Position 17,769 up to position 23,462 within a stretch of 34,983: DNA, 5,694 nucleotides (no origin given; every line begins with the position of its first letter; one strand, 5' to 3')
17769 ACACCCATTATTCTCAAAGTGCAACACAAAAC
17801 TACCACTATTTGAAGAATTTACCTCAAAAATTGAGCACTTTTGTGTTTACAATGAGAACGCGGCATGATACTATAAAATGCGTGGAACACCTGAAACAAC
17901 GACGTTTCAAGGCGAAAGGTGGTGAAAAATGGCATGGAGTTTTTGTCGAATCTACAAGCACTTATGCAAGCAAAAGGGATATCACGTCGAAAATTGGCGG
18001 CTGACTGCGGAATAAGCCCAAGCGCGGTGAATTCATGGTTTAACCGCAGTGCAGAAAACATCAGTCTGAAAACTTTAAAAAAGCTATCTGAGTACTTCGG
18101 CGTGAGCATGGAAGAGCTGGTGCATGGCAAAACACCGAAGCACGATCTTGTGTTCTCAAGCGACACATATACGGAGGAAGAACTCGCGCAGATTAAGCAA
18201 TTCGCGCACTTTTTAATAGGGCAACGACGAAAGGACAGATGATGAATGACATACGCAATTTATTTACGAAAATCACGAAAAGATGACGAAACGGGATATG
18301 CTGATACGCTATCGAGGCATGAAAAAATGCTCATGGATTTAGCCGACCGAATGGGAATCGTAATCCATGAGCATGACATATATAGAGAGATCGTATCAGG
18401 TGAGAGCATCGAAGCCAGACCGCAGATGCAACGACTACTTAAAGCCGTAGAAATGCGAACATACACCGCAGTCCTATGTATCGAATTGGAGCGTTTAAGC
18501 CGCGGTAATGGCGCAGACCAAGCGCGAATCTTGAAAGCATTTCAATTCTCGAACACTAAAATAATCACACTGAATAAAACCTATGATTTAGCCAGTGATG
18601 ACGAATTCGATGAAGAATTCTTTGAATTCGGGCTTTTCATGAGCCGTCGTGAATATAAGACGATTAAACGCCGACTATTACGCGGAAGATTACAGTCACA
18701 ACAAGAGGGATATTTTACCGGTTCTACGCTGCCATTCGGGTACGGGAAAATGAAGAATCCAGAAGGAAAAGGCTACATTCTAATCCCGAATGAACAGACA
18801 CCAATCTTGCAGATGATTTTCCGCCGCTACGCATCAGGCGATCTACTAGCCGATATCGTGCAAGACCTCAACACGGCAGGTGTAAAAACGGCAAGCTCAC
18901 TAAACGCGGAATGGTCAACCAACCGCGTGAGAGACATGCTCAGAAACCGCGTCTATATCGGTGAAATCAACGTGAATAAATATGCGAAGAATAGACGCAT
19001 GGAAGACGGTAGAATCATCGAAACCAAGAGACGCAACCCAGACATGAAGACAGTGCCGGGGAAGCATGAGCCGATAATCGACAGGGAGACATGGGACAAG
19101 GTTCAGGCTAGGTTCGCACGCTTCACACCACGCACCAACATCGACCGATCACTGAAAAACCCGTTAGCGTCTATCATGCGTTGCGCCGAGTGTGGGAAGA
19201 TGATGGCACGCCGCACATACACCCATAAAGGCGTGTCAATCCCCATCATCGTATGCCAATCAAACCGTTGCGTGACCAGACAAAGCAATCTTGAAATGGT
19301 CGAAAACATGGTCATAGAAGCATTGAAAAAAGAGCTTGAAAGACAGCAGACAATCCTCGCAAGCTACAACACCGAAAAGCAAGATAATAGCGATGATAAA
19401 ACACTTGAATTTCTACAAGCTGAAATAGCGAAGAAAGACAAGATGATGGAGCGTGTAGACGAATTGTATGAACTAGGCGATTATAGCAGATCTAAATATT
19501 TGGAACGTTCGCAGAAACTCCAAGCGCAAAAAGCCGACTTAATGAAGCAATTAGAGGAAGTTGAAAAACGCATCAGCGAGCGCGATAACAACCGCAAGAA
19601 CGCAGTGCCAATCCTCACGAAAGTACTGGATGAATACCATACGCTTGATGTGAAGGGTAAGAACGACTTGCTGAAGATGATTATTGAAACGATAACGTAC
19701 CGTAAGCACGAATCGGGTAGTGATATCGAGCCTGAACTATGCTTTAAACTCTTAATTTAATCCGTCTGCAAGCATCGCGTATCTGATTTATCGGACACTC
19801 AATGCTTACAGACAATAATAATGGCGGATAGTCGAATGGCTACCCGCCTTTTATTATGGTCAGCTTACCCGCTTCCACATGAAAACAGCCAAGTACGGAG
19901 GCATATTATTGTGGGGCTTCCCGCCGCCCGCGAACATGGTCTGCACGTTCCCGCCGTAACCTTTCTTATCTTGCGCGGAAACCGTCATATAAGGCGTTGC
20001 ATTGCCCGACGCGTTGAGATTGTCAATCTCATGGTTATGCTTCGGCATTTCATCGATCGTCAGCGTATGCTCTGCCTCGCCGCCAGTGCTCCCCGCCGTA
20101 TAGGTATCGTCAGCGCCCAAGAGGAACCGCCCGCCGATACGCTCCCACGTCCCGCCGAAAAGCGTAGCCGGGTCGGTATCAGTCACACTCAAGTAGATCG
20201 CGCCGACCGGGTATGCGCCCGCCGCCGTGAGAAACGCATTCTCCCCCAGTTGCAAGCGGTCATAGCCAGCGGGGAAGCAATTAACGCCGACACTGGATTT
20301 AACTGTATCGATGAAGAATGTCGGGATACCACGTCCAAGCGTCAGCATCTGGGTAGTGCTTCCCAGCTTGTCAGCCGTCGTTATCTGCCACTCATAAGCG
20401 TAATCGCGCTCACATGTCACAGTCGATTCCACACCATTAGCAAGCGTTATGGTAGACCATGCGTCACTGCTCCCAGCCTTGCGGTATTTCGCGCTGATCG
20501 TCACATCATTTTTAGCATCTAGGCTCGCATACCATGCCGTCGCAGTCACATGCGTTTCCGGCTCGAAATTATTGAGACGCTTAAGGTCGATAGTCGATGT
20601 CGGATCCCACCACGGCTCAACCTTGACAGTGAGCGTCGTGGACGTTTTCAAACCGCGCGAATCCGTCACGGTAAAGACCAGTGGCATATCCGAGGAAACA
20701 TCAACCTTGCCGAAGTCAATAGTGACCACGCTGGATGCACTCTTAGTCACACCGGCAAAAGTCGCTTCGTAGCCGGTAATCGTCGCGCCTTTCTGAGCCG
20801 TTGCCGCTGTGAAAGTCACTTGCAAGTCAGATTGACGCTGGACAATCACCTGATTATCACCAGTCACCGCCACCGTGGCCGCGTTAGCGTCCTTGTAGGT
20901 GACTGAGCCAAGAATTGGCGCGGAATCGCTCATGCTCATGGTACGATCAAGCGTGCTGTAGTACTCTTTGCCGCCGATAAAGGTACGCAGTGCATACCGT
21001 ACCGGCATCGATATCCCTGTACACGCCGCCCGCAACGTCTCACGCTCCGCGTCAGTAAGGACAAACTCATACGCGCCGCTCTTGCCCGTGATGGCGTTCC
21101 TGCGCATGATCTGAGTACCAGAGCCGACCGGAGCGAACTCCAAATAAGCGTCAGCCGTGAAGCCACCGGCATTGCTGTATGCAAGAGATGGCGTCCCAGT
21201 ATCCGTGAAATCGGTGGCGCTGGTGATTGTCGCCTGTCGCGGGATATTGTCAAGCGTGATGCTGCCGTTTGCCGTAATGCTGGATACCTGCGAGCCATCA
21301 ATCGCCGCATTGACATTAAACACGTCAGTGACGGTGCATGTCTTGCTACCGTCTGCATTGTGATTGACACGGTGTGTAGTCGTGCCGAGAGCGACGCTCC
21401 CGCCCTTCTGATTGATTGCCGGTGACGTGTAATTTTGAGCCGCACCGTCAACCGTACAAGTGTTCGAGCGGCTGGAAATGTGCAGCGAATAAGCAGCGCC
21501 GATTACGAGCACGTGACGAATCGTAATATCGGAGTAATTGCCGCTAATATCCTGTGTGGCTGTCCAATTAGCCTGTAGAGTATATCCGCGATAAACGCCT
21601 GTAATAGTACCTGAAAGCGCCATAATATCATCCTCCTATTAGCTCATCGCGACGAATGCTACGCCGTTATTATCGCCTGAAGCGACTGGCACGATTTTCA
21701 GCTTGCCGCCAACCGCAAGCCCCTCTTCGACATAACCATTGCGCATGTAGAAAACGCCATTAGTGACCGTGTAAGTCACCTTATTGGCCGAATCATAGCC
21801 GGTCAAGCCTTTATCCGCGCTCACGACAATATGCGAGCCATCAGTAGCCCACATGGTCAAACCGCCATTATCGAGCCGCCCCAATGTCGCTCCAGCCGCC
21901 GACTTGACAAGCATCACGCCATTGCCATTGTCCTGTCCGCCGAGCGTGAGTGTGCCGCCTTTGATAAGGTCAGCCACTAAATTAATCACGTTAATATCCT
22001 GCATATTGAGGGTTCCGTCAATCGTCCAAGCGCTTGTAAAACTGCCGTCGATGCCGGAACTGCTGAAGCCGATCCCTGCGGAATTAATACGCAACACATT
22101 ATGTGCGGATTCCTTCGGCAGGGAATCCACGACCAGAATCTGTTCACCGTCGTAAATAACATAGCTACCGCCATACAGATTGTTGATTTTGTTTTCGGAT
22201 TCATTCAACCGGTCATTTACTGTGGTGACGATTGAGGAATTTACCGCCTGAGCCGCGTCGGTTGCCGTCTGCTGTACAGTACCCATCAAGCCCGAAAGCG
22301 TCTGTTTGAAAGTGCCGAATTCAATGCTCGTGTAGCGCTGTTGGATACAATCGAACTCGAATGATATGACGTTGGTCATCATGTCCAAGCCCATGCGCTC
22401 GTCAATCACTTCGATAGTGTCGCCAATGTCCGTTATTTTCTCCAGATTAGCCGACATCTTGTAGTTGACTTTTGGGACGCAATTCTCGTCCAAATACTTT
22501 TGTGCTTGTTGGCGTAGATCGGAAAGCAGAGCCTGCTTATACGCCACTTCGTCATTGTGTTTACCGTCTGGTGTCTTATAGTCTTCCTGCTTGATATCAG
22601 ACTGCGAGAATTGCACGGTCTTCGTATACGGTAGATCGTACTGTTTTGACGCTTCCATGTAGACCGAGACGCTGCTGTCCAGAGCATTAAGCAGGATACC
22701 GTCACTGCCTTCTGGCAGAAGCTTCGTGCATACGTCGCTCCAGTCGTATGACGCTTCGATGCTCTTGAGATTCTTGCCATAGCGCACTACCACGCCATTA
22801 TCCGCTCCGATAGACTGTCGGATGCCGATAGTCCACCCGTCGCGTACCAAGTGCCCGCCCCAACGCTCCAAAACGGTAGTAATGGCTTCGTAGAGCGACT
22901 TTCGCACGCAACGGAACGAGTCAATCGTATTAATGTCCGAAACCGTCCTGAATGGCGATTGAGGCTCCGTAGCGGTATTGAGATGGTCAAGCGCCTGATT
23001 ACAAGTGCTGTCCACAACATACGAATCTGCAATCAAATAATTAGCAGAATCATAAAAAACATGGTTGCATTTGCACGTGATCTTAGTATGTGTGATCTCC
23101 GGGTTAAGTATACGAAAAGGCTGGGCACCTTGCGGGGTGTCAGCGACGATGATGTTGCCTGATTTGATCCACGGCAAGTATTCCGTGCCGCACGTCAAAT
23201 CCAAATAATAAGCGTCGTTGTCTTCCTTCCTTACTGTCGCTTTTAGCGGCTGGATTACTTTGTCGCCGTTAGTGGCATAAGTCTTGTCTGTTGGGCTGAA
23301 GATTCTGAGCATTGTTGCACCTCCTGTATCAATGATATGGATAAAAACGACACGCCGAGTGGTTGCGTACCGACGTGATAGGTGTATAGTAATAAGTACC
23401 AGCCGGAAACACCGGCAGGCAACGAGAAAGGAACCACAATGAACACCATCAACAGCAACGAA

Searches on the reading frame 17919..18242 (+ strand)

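Call 19: search_protein_families(library=pfam, proteins=[window:17919-18242:+], max_evalue=0.01)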
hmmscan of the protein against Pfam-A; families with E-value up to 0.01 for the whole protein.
window:17919-18242:+ (107 aa): 10 families
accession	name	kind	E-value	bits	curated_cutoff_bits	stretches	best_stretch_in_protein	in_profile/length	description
PF01381.28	HTH_3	-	8.8e-14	51.7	23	1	12-67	1-55/55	Helix-turn-helix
PF13443.12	HTH_26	-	7.8e-13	48.9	22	1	11-68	1-58/63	Cro/C1-type HTH DNA-binding domain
PF13560.12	HTH_31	-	5.4e-05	23.9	27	1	12-67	6-61/64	Helix-turn-helix domain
PF13384.12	HTH_23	-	5.8e-05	23.2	24.6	1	12-44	8-41/50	Homeodomain-like domain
PF14174.11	YycC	-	7e-05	23.3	27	1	47-78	5-34/51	YycC-like protein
PF07022.19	Phage_CI_repr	-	9.6e-05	23.1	22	1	14-72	5-62/65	Bacteriophage CI repressor helix-turn-helix domain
PF12844.13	HTH_19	-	0.00011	22.5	30.2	1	19-71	11-62/64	Helix-turn-helix domain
PF13412.12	HTH_24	-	0.00053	20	21.9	1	12-39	9-36/48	Winged helix-turn-helix DNA-binding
PF04967.18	HTH_10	-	0.0047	17.2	23.1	0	19-48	22-51/53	HTH DNA binding domain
PF05920.17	Homeobox_KN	-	0.0083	16.4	24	0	23-41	16-34/40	Homeobox KN domain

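Call 20: search_protein_families(library=phrogs, proteins=[window:17919-18242:+], max_evalue=0.001)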
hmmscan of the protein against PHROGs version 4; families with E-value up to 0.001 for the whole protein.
window:17919-18242:+ (107 aa): 19 families
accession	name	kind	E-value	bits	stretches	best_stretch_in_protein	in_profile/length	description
phrog_8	-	transcription regulation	2.3e-15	57.9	1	6-75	75-143/346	transcriptional regulator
phrog_2967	-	transcription regulation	1.2e-13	52.1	1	4-79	7-81/225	transcriptional regulator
phrog_4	-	transcription regulation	2.1e-13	51.1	1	5-76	134-200/400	transcriptional repressor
phrog_3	-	transcription regulation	1.2e-10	42.8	1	2-76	83-154/430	transcriptional repressor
phrog_1373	-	transcription regulation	4.6e-09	37.5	1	8-74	64-129/166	transcriptional regulator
phrog_2328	-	transcription regulation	1.6e-08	35.4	1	12-75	20-82/128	transcriptional repressor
phrog_7241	-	transcription regulation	1.1e-06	29.7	1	10-68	64-121/122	transcriptional regulator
phrog_35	-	transcription regulation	3.3e-06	28.3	1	18-77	84-133/181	transcriptional repressor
phrog_4779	-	transcription regulation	4.7e-06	28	1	9-63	4-59/98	transcriptional regulator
phrog_3037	-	transcription regulation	5.7e-06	27.3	1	20-75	28-82/189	transcriptional repressor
phrog_2339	-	DNA, RNA and nucleotide metabolism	8e-06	26.8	1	10-65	28-83/98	HTH DNA binding protein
phrog_1702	-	transcription regulation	1.8e-05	25.6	1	11-71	17-79/87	transcriptional repressor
phrog_38620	-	transcription regulation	3.3e-05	24.8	1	10-68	4-62/174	transcriptional regulator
phrog_1728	-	transcription regulation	3.4e-05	24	1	6-61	2-56/380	transcriptional regulator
phrog_5823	-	transcription regulation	4.3e-05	23.8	1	7-77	6-76/404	transcriptional regulator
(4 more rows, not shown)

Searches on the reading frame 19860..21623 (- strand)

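Call 7: search_protein_families(library=pfam, proteins=[window:19860-21623:-], max_evalue=0.01)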
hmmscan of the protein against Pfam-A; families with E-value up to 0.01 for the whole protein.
window:19860-21623:- (587 aa): 2 families
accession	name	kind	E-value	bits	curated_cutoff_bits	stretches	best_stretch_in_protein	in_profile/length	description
PF21939.1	Gp10_C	-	1.6e-21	78.1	27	1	470-586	5-139/139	Baseplate structural protein Gp10, C-terminal domain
PF05895.17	DUF859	-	1.2e-20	74.1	28.8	2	228-365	216-354/626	Siphovirus protein of unknown function (DUF859)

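Call 8: search_protein_families(library=phrogs, proteins=[window:19860-21623:-], max_evalue=0.01)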
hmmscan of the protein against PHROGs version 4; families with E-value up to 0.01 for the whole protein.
window:19860-21623:- (587 aa): 9 families
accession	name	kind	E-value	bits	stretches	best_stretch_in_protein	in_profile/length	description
phrog_372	-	tail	5.3e-74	251.2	1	1-460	1-471/743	tail protein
phrog_24267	-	unknown function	9.4e-27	95.3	1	470-586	143-265/266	-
phrog_6465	-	tail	2.4e-18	67.7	2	470-538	118-203/281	tail protein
phrog_18627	-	tail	8.8e-17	62.4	1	11-321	9-316/317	tail protein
phrog_5717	-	tail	4.1e-16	59.4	1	462-587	994-1150/1150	tail protein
phrog_8469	-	tail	1.4e-11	45.3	2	498-539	162-204/303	tail fiber protein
phrog_8763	-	tail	3.8e-09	36.2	1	496-582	618-744/1024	tail protein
phrog_9116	-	tail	2.3e-08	34.2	1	498-580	116-205/455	tail protein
phrog_20878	-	tail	1.1e-05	26.1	1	471-586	223-364/365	tail fiber protein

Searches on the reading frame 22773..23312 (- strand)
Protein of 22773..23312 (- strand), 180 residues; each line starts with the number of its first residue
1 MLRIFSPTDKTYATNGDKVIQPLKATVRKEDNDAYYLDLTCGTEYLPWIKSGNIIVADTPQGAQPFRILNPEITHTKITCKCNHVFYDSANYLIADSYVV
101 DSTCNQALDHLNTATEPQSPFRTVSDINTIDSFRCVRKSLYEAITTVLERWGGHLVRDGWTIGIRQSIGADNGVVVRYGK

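Call 63: find_related_loci(query=A4, collection=genome_contigs, flank=3500)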
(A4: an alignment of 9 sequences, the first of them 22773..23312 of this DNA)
Query A4 (180 aa) in genome_contigs; peptide patterns used: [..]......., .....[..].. (x = any residue, [..] = any of these).
93 stretches matched a pattern, but none encodes a relative of the query by tblastn (E <= 1e-3).

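Call 64: find_related_loci(query=A4, collection=viral_contigs, flank=2500)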
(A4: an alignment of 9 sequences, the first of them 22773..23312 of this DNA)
Query A4 (180 aa) in viral_contigs; peptide patterns used: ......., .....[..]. (x = any residue, [..] = any of these).
74 stretches matched a pattern; 10 encode a relative of the query (tblastn E <= 1e-3); 10 distinct loci.
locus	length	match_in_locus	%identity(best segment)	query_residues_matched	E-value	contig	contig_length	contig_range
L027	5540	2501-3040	95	1-180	4e-121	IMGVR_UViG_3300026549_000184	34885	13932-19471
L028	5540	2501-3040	96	1-180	3e-121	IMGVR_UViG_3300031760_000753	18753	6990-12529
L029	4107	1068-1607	96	1-180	3e-121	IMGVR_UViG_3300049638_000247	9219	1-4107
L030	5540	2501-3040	94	1-180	3e-120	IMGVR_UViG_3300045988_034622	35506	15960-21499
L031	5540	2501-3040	93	1-180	7e-119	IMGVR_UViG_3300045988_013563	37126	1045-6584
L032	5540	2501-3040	93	1-180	1e-118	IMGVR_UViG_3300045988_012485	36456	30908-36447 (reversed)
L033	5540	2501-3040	66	1-180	4e-85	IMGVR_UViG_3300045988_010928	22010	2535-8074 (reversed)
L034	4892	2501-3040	64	1-180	1e-83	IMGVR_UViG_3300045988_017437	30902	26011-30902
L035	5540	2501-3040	97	1-180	3e-123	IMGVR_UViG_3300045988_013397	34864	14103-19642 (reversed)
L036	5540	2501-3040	97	1-180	4e-122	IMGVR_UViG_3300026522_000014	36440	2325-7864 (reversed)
